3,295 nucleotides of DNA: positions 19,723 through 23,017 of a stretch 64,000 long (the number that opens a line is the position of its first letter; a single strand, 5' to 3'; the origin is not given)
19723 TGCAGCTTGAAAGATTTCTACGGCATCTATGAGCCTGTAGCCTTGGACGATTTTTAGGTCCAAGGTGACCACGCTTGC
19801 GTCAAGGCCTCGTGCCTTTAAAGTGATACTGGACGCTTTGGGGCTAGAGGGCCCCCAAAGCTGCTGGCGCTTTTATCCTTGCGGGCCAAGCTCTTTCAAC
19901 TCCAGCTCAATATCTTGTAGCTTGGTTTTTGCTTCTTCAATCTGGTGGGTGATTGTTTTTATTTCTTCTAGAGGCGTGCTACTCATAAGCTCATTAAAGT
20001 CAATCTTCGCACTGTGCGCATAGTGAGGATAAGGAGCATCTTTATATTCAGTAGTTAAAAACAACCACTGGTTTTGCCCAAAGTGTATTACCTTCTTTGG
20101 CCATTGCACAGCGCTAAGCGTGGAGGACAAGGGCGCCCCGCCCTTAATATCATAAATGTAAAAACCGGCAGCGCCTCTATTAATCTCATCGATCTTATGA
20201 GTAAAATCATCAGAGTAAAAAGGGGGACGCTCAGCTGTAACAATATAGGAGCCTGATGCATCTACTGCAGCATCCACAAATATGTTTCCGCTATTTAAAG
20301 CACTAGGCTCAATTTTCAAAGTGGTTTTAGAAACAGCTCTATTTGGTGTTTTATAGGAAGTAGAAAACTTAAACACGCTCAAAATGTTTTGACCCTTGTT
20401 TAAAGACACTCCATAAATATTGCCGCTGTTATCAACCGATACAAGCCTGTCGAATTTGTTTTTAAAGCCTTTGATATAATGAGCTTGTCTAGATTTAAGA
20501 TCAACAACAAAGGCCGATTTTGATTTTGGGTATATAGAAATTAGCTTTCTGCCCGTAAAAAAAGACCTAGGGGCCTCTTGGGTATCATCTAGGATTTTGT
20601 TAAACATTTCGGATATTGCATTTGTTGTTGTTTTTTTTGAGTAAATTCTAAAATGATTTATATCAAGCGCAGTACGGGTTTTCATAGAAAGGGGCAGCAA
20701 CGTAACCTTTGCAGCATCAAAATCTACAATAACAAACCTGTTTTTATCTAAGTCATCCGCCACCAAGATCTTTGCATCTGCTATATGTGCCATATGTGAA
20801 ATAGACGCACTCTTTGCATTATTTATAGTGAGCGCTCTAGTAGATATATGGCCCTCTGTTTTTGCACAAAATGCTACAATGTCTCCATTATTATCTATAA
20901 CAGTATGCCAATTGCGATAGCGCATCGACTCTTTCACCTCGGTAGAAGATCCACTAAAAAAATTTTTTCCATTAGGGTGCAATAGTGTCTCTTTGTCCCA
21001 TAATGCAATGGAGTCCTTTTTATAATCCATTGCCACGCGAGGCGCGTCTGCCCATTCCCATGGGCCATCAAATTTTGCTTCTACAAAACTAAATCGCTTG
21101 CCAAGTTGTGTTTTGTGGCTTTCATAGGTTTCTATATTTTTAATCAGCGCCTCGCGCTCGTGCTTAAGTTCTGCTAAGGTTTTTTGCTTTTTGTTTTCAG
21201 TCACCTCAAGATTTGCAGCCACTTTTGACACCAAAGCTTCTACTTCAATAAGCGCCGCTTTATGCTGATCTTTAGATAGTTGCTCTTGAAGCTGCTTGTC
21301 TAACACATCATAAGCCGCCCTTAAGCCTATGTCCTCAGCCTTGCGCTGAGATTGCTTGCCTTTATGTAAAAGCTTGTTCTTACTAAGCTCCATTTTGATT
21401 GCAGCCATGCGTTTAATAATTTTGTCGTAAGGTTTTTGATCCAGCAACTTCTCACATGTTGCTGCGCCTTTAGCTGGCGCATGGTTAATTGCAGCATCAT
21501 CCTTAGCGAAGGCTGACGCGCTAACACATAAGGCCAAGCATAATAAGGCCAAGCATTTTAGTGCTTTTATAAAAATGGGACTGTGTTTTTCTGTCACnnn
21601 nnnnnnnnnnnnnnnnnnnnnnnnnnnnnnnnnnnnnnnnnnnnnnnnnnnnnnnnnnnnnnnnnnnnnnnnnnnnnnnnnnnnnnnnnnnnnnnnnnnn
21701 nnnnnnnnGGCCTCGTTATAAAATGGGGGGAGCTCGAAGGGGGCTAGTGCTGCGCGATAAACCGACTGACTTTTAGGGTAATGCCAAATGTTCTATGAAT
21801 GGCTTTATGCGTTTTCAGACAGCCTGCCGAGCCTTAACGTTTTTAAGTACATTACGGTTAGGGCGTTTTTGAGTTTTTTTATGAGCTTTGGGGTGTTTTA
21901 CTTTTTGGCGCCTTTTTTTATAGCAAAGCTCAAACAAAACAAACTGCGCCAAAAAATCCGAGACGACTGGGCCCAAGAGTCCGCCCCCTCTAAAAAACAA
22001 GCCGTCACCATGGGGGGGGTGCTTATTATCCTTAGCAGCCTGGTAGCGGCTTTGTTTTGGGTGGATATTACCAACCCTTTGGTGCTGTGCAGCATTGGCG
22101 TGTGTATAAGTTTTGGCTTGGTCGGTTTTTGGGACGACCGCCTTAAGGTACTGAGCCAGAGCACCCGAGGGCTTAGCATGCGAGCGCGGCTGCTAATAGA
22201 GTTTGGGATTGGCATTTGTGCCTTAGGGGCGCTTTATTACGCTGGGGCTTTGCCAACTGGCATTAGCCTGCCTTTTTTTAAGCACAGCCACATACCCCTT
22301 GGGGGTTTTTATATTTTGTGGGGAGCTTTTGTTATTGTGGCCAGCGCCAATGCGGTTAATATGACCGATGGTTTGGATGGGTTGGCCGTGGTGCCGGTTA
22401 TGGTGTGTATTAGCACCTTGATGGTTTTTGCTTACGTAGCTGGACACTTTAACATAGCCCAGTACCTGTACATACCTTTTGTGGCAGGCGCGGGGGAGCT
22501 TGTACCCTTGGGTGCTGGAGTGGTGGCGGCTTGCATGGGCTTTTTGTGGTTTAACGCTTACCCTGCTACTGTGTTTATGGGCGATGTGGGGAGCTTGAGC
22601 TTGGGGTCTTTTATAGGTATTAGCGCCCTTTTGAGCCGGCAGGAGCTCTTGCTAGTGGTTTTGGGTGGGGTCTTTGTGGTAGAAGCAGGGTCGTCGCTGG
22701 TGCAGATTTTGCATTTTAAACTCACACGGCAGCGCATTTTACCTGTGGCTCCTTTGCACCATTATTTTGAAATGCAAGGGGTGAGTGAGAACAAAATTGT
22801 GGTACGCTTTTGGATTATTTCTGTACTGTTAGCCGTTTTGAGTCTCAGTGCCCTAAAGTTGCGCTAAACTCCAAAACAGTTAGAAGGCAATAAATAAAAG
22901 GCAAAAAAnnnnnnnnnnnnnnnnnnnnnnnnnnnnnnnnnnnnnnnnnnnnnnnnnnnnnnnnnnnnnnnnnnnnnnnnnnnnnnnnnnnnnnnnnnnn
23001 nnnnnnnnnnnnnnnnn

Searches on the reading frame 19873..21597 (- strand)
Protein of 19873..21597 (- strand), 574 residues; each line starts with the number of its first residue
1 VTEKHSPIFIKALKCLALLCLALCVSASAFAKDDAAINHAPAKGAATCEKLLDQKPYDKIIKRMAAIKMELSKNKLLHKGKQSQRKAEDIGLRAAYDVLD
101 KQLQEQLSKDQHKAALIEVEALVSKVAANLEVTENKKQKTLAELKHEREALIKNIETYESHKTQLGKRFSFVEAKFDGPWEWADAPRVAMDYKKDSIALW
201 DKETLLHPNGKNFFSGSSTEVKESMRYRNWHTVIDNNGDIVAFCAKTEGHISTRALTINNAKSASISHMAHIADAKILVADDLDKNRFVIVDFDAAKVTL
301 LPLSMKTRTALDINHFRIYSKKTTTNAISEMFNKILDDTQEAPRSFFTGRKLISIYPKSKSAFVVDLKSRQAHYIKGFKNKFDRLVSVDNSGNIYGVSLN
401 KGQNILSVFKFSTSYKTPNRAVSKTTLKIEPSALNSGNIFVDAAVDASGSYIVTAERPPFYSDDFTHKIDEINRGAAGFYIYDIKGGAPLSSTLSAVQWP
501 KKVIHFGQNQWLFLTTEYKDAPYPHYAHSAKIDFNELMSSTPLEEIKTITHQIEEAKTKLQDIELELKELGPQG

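Call 7: search_protein_families(library=pfam, proteins=[window:19873-21597:-], max_evalue=1)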
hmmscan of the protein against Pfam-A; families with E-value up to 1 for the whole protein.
window:19873-21597:- (574 aa): 1 family
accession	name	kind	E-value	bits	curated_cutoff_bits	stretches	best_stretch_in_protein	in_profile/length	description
PF10081.15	Abhydrolase_9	-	0.11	12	26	1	112-250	123-259/288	Alpha/beta-hydrolase family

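Call 8: search_protein_families(library=ncbifam, proteins=[window:19873-21597:-], max_evalue=1)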
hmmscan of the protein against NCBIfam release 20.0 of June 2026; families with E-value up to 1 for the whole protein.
window:19873-21597:- (574 aa): 2 families
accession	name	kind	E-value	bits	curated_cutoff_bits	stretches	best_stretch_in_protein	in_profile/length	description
NF045780.1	TrlF_fam_ATP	equivalog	0.0024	16.7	350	1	65-194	585-721/944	TrlF family AAA-like ATPase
NF008952.0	PRK12295.1-5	equivalog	0.22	10.7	360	1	38-172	155-289/363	ATP phosphoribosyltransferase regulatory subunit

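Call 9: search_solved_structures(query=A1, max_evalue=10)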
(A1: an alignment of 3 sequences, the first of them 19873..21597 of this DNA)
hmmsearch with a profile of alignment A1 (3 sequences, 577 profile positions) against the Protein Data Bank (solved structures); distinct sequences matched with E-value up to 10: 1.
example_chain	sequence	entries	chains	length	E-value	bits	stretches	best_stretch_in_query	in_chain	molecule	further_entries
1dlp_A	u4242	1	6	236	2.2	10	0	209-265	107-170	LECTIN SCAFET PRECURSOR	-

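Call 10: find_homologous_proteins(query=A1, max_evalue=0.001)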
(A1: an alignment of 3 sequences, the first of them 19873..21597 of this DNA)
Query A1 (3 sequences) (574 aa, profile of the alignment): 3 proteins with E <= 0.001 among 8000 candidates.
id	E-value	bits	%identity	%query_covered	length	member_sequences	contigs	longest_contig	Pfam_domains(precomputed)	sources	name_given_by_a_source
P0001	1.0e-297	1007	43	97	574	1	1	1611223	-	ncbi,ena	-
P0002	8.7e-290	981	100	100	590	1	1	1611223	-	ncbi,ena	-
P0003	4.5e-288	975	43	98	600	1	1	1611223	-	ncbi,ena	-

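Call 12: find_encoding_contigs(protein=P0001, flank=10000, max_places=4)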
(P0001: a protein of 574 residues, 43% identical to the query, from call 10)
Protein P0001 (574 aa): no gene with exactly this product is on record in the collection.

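Call 13: list_cluster_members(proteins=[P0001, P0002, P0003])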
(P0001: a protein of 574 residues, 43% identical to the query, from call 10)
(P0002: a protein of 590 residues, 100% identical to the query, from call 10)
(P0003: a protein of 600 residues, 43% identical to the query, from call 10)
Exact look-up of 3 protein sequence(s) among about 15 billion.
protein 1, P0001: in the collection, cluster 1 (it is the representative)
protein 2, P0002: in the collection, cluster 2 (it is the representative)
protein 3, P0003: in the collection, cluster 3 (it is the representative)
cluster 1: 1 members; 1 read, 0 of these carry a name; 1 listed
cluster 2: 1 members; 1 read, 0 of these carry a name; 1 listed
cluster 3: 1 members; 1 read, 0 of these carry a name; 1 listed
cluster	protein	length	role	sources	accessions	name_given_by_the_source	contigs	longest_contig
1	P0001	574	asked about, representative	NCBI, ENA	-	-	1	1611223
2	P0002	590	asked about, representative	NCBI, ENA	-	-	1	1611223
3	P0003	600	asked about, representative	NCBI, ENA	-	-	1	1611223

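Call 15: find_related_loci(query=A1, collection=genome_contigs, flank=10000)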
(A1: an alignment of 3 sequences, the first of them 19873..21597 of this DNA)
Query A1 (574 aa) in genome_contigs; peptide patterns used: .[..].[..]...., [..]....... (x = any residue, [..] = any of these).
113 stretches matched a pattern, but none encodes a relative of the query by tblastn (E <= 1e-3).

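Call 17: find_encoding_contigs(protein=P0002, flank=2000, max_places=3)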
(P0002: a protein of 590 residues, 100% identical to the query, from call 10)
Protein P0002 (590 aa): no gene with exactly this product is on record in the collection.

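Call 20: predict_structure(alignment_id=A1)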
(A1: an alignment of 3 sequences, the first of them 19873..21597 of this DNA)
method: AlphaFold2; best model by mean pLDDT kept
length: 574 residues; sequences in the alignment: 3
mean_pLDDT: 57.4   pTM: 0.51
mean pLDDT of the five models: 57.4, 48.4, 48.3, 46.2, 40.6
residues with pLDDT >= 90: 13; 70-90: 150; 50-70: 202; < 50: 209
segments of 3 or more residues with pLDDT < 50: 1-56, 79-85, 166-275, 433-438, 461-475, 538-543, 572-574
pLDDT, mean of each block of 10 residues (from residue 1): 30 29 29 30 40 51 66 57 52 67 71 67 60 65 79 77 53 40 35 37 36 35 39 40 33 29 21 45 62 67 58 65 57 63 71 81 82 81 86 87 81 82 83 49 79 70 39 54 74 55 60 60 54 54 62 77 73 41
secondary structure, 60 per line:
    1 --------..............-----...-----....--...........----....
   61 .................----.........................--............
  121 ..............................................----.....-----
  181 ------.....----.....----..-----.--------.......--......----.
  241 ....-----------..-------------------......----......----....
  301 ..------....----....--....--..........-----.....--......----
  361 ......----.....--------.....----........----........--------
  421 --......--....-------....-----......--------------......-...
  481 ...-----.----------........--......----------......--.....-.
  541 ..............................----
elements in order: H9-22 H36-39 H42-52 H57-77 H82-106 H109-166 E171-175 E187-191 E196-200 E221-227 E230-235 E240-244 E277-282 E287-292 E297-302 E309-312 E317-320 E323-326 H329-338 E344-348 E351-356 E361-366 E371-375 E384-388 E393-400 E405-412 E423-428 H431-434 E442-445 E451-456 H471-476 E478-483 E500-507 E510-515 E526-531 H534-538 H540-570

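Call 25: fold_search(model_id=the predicted structure, library=pdb)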
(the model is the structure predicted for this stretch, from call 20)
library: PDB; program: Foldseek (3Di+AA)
matches with E <= 10: 1188; with E <= 0.001: 616
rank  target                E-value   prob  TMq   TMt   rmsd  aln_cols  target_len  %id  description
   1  6e29_A                1.2e-09  1.00  0.32  0.49   8.7       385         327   10  Crystal structure of Myceliophteria_thermophila Cps50 (Swd1) beta-propeller domain (released 2018-07-25)
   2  5c2v_B                1.8e-08  1.00  0.27  0.38  10.6       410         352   11  Kuenenia stuttgartiensis Hydrazine Synthase (released 2015-10-14)
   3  6e29_C                2.6e-08  1.00  0.32  0.50   8.2       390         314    9  Crystal structure of Myceliophteria_thermophila Cps50 (Swd1) beta-propeller domain (released 2018-07-25)
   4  9a40_B                5.2e-08  1.00  0.32  0.45   7.9       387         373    9  model of Cullin4 (released 2024-09-18)
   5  6e29_D                6.9e-08  1.00  0.32  0.51   8.0       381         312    9  Crystal structure of Myceliophteria_thermophila Cps50 (Swd1) beta-propeller domain (released 2018-07-25)
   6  6g6n_B                7.2e-08  1.00  0.26  0.40  10.0       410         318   12  Crystal structure of the computationally designed Tako8 protein in C2 (released 2018-11-28)
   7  8hti_B                1.1e-07  1.00  0.30  0.46  10.3       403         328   10  Human Consensus Olfactory Receptor OR52c in Complex with Octanoic Acid (OCA) and G Protein (released 2023-12-20)
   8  3bws_A                1.2e-07  1.00  0.25  0.31  14.4       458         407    9  Crystal structure of the leptospiral antigen Lp49 (released 2008-10-07)
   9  7mq8_LS               1.2e-07  1.00  0.29  0.34   9.9       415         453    8  Cryo-EM structure of the human SSU processome, state pre-A1 (released 2021-09-22)
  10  1l0q_A                1.6e-07  1.00  0.27  0.36   9.3       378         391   10  Tandem YVTN beta-propeller and PKD domains from an archaeal surface layer protein (released 2002-11-06)
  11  9g33_CH               1.6e-07  1.00  0.31  0.37  11.2       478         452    8  Stalled 90S - Utp23-Krr1-deltaC3 (released 2025-06-18)
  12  7mq8_SG               1.7e-07  1.00  0.25  0.33  21.1       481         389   10  Cryo-EM structure of the human SSU processome, state pre-A1 (released 2021-09-22)
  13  4j0x_B                1.9e-07  1.00  0.36  0.52   7.3       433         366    8  Structure of Rrp9 (released 2013-06-05)
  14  9w2m_G                1.9e-07  1.00  0.33  0.48  10.5       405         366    7  Cryo-EM structure of the Cytoplasmic lattice(CPL) from mouse oocyte (released 2026-02-25)
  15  9bhs_B                2.0e-07  1.00  0.30  0.50   9.2       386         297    7  Crystal structure of the WDR domain of human DCAF1 in complex with OICR-9939 compound (released 2024-05-01)
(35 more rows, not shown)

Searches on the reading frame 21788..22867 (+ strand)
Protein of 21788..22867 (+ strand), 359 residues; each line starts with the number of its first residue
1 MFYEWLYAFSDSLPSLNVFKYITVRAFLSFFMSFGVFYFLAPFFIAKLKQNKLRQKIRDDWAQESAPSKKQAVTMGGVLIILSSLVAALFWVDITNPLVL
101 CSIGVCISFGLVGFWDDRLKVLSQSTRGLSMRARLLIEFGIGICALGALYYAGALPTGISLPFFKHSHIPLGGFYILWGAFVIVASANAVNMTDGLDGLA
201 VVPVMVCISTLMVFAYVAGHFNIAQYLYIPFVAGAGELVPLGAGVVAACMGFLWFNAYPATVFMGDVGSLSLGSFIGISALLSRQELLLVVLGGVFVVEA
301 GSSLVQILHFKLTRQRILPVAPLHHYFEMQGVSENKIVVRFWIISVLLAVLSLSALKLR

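Call 16: find_encoding_contigs(protein=window:21788-22867:+, flank=2000, max_places=3)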
Protein window:21788-22867:+ (359 aa): no gene with exactly this product is on record in the collection.

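Call 18: find_related_loci(query=window:21788-22867:+, collection=genome_contigs, flank=10000)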
Query window:21788-22867:+ (359 aa) in genome_contigs; peptide patterns used: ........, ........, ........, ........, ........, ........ (x = any residue, [..] = any of these).
294 stretches matched a pattern; 231 encode a relative of the query (tblastn E <= 1e-3); the best 80 are kept; 80 distinct loci.
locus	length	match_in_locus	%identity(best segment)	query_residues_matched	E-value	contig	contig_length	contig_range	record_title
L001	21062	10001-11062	45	10-359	1e-95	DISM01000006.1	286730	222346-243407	MAG TPA_asm: Candidatus Omnitrophica bacterium UBA6210 UBA6210_contig_1205, whole genome shotgun sequence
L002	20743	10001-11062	46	10-359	5e-95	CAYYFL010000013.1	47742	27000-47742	MAG TPA_asm: uncultured Planctomycetia bacterium isolate binchicken_co20_28 genome assembly, contig: NODE_1739_length_47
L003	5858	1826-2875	46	14-359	5e-94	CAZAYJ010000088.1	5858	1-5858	MAG TPA_asm: uncultured Planctomycetia bacterium isolate SRP167436_co1_3 genome assembly, contig: NODE_22841_length_5858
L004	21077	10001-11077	45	1-359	1e-92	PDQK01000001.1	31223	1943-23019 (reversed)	MAG: Desulfobulbus propionicus isolate DOLZORAL124_48_34 DolZOral124_scaffold_2030, whole genome shotgun sequence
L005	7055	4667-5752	44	1-359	1e-92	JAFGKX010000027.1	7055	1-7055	MAG: Candidatus Omnitrophota bacterium isolate Zod_Metabat.364 k87_3213774, whole genome shotgun sequence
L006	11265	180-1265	43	1-359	1e-92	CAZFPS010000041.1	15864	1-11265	MAG TPA_asm: uncultured Planctomycetia bacterium isolate SRP256446_co1_195 genome assembly, contig: NODE_1446_length_158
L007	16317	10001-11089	45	5-359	5e-92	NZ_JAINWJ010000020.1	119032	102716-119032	Martelella mediterranea strain IOP_24 contig20, whole genome shotgun sequence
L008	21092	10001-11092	44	1-359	2e-91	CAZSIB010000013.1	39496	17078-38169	MAG TPA_asm: uncultured Pseudobdellovibrionaceae bacterium isolate SRP286056_co2_28 genome assembly, contig: NODE_1265_l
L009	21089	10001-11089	45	5-359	6e-91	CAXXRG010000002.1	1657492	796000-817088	MAG: uncultured Martelella sp. isolate 288e70f3-9025-45a3-a612-755b3f4ff049 genome assembly, contig: contig_2, whole gen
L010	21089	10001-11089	44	5-359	2e-90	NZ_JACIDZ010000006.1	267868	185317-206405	Martelella radicis strain DSM 28101 Ga0373248_06, whole genome shotgun sequence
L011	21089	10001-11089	44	5-359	2e-90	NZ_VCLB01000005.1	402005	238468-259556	Martelella lutilitoris strain GH2-6 contig5, whole genome shotgun sequence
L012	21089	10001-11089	44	5-359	2e-90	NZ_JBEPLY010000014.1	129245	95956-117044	Martelella mangrovi strain DSM 28102 Ga0480183_14, whole genome shotgun sequence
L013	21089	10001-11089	44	5-359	8e-91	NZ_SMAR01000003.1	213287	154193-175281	Martelella mediterranea strain 175.2 Ga0227269_1003, whole genome shotgun sequence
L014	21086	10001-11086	42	1-359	3e-90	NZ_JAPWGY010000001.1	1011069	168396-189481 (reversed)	Kiloniella laminariae strain G21630-S1 NODE_1_length_1011069_cov_58.7754, whole genome shotgun sequence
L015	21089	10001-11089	44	5-359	7e-90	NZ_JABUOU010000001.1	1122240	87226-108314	Martelella limonii strain NBRC 109441 NODE_1, whole genome shotgun sequence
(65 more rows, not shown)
